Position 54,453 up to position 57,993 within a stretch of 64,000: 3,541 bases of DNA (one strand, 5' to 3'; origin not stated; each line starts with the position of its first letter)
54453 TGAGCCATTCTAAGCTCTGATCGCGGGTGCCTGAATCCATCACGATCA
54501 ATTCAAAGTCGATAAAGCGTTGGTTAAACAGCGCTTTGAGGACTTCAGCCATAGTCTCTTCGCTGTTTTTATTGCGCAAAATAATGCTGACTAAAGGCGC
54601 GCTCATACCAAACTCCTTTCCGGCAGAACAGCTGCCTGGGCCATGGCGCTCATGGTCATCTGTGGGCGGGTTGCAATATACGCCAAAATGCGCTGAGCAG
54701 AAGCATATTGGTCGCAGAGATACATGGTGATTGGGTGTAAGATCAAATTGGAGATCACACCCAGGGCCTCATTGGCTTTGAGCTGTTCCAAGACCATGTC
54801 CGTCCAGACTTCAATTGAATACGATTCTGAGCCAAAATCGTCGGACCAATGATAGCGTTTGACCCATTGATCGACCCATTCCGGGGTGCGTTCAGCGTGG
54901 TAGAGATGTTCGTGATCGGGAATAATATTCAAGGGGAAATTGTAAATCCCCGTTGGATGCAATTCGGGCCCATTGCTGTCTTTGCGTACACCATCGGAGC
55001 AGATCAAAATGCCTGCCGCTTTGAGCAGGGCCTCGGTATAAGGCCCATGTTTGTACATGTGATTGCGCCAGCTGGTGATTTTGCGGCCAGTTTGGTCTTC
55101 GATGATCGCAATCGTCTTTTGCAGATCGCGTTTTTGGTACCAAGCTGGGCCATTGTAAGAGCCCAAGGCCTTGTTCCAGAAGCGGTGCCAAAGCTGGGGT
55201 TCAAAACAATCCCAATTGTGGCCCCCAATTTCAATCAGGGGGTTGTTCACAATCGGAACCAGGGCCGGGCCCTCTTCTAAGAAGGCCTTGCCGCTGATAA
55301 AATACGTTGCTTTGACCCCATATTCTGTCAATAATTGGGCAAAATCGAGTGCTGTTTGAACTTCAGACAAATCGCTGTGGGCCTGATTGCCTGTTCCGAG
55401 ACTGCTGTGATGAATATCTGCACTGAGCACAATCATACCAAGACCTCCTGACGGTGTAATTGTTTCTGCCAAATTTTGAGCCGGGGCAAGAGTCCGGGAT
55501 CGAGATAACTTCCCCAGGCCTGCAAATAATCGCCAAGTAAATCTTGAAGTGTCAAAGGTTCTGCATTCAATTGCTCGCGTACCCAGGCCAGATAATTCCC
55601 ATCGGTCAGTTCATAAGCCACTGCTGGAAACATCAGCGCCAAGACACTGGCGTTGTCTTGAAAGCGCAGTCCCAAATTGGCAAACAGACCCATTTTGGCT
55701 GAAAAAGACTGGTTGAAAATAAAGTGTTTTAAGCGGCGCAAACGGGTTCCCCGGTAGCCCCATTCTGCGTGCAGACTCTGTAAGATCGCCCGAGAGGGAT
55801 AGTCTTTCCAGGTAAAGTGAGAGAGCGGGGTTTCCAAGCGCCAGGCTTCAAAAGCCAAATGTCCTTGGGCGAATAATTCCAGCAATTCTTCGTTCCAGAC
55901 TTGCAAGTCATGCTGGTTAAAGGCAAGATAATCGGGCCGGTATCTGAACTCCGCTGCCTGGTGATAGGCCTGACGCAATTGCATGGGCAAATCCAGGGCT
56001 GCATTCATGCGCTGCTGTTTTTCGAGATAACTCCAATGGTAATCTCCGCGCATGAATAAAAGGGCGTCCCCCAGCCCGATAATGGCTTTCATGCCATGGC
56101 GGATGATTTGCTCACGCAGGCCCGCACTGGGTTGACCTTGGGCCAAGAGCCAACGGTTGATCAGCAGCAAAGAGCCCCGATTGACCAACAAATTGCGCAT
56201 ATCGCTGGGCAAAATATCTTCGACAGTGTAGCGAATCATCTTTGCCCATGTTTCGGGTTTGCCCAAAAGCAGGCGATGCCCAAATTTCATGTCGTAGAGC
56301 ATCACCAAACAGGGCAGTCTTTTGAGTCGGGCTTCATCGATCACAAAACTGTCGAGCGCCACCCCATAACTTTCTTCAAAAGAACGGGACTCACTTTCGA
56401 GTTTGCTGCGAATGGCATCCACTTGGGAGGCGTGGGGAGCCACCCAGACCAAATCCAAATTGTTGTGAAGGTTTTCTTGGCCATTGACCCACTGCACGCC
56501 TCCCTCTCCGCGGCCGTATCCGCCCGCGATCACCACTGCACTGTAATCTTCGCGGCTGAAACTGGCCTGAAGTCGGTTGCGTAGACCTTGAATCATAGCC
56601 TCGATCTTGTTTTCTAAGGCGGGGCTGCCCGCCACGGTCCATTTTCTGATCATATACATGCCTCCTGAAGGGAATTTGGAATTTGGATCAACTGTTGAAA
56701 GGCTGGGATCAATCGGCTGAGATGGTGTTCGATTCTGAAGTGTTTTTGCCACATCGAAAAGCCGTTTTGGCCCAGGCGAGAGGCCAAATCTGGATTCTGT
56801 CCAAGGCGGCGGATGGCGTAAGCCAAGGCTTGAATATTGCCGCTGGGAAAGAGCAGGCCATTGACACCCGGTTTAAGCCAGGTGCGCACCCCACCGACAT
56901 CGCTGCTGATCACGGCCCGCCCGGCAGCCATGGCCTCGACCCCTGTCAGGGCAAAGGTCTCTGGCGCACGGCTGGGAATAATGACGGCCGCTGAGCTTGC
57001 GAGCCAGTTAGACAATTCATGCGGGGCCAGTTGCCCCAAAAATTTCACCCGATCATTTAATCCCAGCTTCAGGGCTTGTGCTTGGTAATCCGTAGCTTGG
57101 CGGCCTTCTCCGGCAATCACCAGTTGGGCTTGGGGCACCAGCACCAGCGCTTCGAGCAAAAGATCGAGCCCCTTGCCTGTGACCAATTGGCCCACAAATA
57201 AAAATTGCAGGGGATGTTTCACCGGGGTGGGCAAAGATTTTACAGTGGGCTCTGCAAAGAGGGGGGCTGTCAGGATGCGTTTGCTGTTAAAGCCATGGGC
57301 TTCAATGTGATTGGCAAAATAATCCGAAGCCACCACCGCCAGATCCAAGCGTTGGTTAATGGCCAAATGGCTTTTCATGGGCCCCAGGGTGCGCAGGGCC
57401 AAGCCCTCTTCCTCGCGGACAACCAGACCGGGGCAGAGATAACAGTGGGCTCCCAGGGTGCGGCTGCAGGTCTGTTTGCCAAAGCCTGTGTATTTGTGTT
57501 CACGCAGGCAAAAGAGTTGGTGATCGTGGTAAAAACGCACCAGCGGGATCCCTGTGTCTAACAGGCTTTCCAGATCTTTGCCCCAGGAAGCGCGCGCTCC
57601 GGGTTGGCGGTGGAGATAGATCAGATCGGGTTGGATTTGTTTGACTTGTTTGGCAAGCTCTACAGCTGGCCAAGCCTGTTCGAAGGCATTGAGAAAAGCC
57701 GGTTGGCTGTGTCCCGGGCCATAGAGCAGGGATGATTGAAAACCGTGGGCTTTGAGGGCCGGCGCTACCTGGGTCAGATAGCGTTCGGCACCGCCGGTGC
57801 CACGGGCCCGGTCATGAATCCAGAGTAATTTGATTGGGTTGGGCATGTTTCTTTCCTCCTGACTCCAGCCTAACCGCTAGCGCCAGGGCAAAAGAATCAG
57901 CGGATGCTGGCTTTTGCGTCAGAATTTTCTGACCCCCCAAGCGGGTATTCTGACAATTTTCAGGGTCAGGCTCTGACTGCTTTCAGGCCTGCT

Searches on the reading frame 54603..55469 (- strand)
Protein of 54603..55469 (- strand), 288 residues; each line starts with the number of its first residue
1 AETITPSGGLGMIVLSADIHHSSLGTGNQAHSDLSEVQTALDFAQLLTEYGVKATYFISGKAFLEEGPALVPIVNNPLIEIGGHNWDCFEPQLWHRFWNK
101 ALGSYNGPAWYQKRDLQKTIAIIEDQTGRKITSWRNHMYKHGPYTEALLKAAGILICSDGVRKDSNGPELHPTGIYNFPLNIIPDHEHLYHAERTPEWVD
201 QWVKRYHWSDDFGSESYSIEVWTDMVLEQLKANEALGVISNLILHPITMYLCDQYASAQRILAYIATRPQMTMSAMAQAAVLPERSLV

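Call 13: search_protein_families(library=pfam, proteins=[window:54603-55469:-], max_evalue=0.001)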
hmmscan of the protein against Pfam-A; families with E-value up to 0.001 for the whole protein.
window:54603-55469:- (288 aa): 1 family
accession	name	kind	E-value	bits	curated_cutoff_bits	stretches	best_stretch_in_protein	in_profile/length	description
PF01522.26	Polysacc_deac_1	-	9.3e-06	26.1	23.1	1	43-151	24-118/124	Polysaccharide deacetylase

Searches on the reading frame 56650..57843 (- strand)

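Call 13: search_protein_families(library=pfam, proteins=[window:56650-57843:-], max_evalue=0.001)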
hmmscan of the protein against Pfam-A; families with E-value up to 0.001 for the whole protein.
window:56650-57843:- (397 aa): 6 families
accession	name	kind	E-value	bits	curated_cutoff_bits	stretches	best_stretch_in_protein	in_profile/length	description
PF00534.26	Glycos_transf_1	-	2e-37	128.8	26.4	1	210-362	14-170/172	Glycosyl transferases group 1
PF13692.12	Glyco_trans_1_4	-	1e-31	110.5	27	1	213-349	3-141/142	Glycosyl transferases group 1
PF13524.12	Glyco_trans_1_2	-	2.9e-11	43.9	25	1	229-378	5-142/144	Glycosyl transferase-like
PF13439.12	Glyco_transf_4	-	3.1e-07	31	28.5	1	17-190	2-159/170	Glycosyltransferase Family 4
PF20706.3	GT4-conflict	-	1.7e-06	27.7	26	1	189-326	174-323/385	Family 4 Glycosyltransferase in conflict systems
PF13579.12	Glyco_trans_4_4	-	0.00067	20.5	29.7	0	18-194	2-156/158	Glycosyl transferase 4-like domain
